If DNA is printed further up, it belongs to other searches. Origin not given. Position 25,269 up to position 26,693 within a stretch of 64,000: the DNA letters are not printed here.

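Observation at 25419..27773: Tandem dnaJ paralogues: the first has its C-terminal substrate-binding domain replaced by a membrane anchor, and hrcA/CIRCE is absent from the lepA-hemW-dnaJ locus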

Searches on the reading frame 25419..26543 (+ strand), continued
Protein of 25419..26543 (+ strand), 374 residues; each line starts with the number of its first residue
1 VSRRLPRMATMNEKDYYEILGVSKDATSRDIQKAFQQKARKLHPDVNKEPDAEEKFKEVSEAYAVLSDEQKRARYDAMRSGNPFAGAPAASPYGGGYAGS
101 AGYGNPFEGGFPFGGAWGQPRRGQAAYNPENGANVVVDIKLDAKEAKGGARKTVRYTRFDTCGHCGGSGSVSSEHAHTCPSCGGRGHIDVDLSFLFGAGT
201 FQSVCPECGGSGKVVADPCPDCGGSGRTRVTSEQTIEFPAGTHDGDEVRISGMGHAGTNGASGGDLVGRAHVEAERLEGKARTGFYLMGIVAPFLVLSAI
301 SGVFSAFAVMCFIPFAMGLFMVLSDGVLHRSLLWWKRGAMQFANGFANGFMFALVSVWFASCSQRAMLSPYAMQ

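Call 31: find_encoding_contigs(protein=P0067, flank=8000, max_places=2)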
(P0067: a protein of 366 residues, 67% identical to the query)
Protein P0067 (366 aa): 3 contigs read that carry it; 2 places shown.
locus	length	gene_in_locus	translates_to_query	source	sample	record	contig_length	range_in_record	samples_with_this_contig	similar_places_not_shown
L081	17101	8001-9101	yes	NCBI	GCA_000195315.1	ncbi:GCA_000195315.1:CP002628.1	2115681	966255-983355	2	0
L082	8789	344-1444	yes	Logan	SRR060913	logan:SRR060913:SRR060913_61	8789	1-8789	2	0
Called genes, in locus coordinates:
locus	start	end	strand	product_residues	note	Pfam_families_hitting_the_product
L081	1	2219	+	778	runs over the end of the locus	PF03772:Competence, PF00753:Lactamase_B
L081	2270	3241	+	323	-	PF21694:DNA_pol3_delta_C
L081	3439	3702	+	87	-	PF01649:Ribosomal_S20p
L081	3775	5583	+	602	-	PF00009:GTP_EFTU, PF03144:GTP_EFTU_D2 (weak), PF00679:EFG_C, PF06421:LepA_C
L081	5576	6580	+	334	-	PF01207:Dus, PF01180:DHO_dh (faint)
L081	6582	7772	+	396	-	PF04055:Radical_SAM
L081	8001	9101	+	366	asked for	PF00226:DnaJ, PF27659:CHP02642 (faint), PF00684:DnaJ_CXXCXGXG, PF15777:Anti-TRAP (faint)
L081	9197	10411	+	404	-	PF00226:DnaJ, PF01556:DnaJ_C, PF15777:Anti-TRAP (faint), PF00684:DnaJ_CXXCXGXG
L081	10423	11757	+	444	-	PF00919:UPF0004, PF04055:Radical_SAM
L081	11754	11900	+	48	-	-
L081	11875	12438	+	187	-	PF02130:YbeY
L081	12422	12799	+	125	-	PF01219:DAGK_prokar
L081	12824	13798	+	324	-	PF03193:RsgA_GTPase (faint), PF00009:GTP_EFTU (weak), PF00350:Dynamin_N (faint), PF01926:MMR_HSR1, PF02421:FeoB_N, PF04548:AIG1 (weak), PF07650:KH_2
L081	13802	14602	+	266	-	PF11967:RecO_N, PF02565:RecO_C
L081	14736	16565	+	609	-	PF10589:NADH_4Fe-4S, PF14691:Fer4_20, PF00070:Pyr_redox (faint), PF01266:DAO, PF07992:Pyr_redox_2, PF12831:FAD_oxidored (weak), PF13241:NAD_binding_7 (faint), PF13450:NAD_binding_8, +1 more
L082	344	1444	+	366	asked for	PF00226:DnaJ, PF27659:CHP02642 (faint), PF00684:DnaJ_CXXCXGXG, PF15777:Anti-TRAP (faint)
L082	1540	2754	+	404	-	PF00226:DnaJ, PF01556:DnaJ_C, PF15777:Anti-TRAP (faint), PF00684:DnaJ_CXXCXGXG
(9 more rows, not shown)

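Call 53: fold_search(model_id=the predicted structure, library=pdb)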
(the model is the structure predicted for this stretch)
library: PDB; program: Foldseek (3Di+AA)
matches with E <= 10: 147; with E <= 0.001: 43
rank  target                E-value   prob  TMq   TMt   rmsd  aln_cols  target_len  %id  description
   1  6jzb                  1.4e-10  1.00  0.34  0.47   5.0       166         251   35  Structural characterization of DnaJ from Streptococcus pneumonia presents a new tetramer of Hsp40 family (released 2020-11-04)
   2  7zhs_E                2.4e-10  1.00  0.28  0.64   5.3       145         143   22  3D reconstruction of the cylindrical assembly of DnaJA2 delta G/F by imposing D5 symmetry (released 2023-07-26)
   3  7zhs_H                2.4e-10  1.00  0.28  0.64   5.3       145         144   22  3D reconstruction of the cylindrical assembly of DnaJA2 delta G/F by imposing D5 symmetry (released 2023-07-26)
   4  7zhs_A                6.2e-10  1.00  0.29  0.41   5.3       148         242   22  3D reconstruction of the cylindrical assembly of DnaJA2 delta G/F by imposing D5 symmetry (released 2023-07-26)
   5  8j07_U                7.3e-10  1.00  0.20  0.24  21.5       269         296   18  96nm repeat of human respiratory doublet microtubule and associated axonemal complexes (released 2023-07-26)
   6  8j07_V                1.5e-09  1.00  0.20  0.24  25.8       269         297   19  96nm repeat of human respiratory doublet microtubule and associated axonemal complexes (released 2023-07-26)
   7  4j80_A                8.8e-09  1.00  0.17  0.23  17.7       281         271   25  Thermus thermophilus DnaJ (released 2013-07-31)
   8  9fqr_HA               1.7e-08  1.00  0.19  0.24  28.4       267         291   18  96-nm repeat of axonemal doublet microtubules from bovine sperm (released 2025-03-26)
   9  9fqr_HC               2.5e-08  1.00  0.19  0.24  22.6       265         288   19  96-nm repeat of axonemal doublet microtubules from bovine sperm (released 2025-03-26)
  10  9dvi_C                1.3e-07  1.00  0.18  0.24  22.3       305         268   26  Hetero-hexameric Hsp70-Hsp40-DafA complex (released 2025-10-22)
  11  1nlt_A                2.1e-07  1.00  0.31  0.47   4.3       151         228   21  The crystal structure of Hsp40 Ydj1 (released 2004-01-13)
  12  9dvi_A                3.1e-07  1.00  0.18  0.24  22.5       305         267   27  Hetero-hexameric Hsp70-Hsp40-DafA complex (released 2025-10-22)
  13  6psi_MODEL_1_A        9.9e-07  1.00  0.19  0.24  23.8       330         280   25  Structural Basis for Client Recognition and Activity of Hsp40 Chaperones (released 2019-09-18)
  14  2ctr_MODEL_1_A        2.5e-05  1.00  0.18  0.69   9.5        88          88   44  Solution structure of J-domain from human DnaJ subfamily B menber 9 (released 2005-11-24)
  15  3ucs_D                3.1e-05  1.00  0.17  0.85   2.2        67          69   58  Crystal structure of the complex between CBPA J-domain and CBPM (released 2013-07-03)
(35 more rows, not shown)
